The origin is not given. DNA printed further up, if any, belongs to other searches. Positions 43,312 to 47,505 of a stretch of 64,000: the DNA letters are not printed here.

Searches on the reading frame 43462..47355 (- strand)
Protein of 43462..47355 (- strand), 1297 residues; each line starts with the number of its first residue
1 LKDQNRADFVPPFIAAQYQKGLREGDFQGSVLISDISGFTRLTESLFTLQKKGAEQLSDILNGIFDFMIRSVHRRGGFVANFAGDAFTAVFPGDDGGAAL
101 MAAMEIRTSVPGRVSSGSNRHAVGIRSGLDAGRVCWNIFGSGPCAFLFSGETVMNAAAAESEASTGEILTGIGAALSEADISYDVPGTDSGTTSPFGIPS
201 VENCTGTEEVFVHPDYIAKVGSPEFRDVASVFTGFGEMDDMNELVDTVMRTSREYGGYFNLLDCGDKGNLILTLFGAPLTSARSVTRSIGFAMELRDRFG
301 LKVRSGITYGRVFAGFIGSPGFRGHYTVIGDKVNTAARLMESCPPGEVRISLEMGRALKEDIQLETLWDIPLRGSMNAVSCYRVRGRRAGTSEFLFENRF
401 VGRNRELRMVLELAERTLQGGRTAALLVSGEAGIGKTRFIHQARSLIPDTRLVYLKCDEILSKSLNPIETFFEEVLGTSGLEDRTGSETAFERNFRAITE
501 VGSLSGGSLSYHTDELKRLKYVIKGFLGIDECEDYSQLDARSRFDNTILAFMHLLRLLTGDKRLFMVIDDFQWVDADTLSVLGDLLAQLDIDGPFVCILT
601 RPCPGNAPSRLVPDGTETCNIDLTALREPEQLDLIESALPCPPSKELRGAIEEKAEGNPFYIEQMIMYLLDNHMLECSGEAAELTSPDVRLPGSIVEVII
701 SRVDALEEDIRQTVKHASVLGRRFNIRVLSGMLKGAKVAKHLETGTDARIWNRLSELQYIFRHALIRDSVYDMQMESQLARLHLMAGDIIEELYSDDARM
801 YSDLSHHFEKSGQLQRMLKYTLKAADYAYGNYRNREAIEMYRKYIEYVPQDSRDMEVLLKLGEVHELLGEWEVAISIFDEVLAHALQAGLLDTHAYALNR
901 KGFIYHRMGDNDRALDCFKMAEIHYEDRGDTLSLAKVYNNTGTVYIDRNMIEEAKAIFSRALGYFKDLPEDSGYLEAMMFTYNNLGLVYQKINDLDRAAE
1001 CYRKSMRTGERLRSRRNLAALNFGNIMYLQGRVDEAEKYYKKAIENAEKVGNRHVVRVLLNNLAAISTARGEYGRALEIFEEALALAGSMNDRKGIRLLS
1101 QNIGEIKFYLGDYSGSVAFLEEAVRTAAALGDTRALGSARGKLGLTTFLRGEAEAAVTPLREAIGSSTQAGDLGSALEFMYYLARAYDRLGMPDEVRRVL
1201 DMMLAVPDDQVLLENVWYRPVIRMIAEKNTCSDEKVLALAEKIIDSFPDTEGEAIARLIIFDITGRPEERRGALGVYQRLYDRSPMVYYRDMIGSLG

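Call 16: search_protein_families(library=pfam, proteins=[window:43462-47355:-], max_evalue=0.0001)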
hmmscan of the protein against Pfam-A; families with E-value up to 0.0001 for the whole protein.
window:43462-47355:- (1297 aa): 14 families
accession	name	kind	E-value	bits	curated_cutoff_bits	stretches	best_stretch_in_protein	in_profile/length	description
PF13424.12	TPR_12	-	1.1e-34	118.9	30.1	3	1019-1087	5-75/77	Tetratricopeptide repeat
PF07719.23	TPR_2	-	5.1e-26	89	27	0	1022-1047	6-31/34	Tetratricopeptide repeat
PF00515.34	TPR_1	-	4.2e-24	83.8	27.8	0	981-1005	3-27/34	Tetratricopeptide repeat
PF17874.7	TPR_MalT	-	4.3e-20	72.7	45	2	1016-1163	39-187/336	MalT-like TPR region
PF13374.12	TPR_10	-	1.2e-19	70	27.5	0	1060-1086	5-31/42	Tetratricopeptide repeat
PF13191.12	AAA_16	-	4.3e-19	70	32.6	1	399-595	1-164/167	AAA ATPase domain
PF13176.12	TPR_7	-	8.5e-18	63.3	27.9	0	1060-1093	2-35/36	Tetratricopeptide repeat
PF00211.25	Guanylate_cyc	-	3.5e-16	59.8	21.9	2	297-383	96-180/183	Adenylate and Guanylate cyclase catalytic domain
PF13181.12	TPR_8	-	1.6e-15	56.3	25.7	0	982-1005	4-27/34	Tetratricopeptide repeat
PF13432.12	TPR_16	-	2.4e-11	44.3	32.7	0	985-1047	3-61/65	Tetratricopeptide repeat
PF13174.12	TPR_6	-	2.9e-11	43.7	26.3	0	856-882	1-27/33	Tetratricopeptide repeat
PF13428.12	TPR_14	-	5.4e-11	42.5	23.5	0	1180-1213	4-38/44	Tetratricopeptide repeat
PF14559.12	TPR_19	-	1.5e-09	38.5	25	0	833-885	6-55/68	Tetratricopeptide repeat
PF14938.12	SNAP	-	1.2e-07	32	25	0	796-892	91-192/282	Soluble NSF attachment protein, SNAP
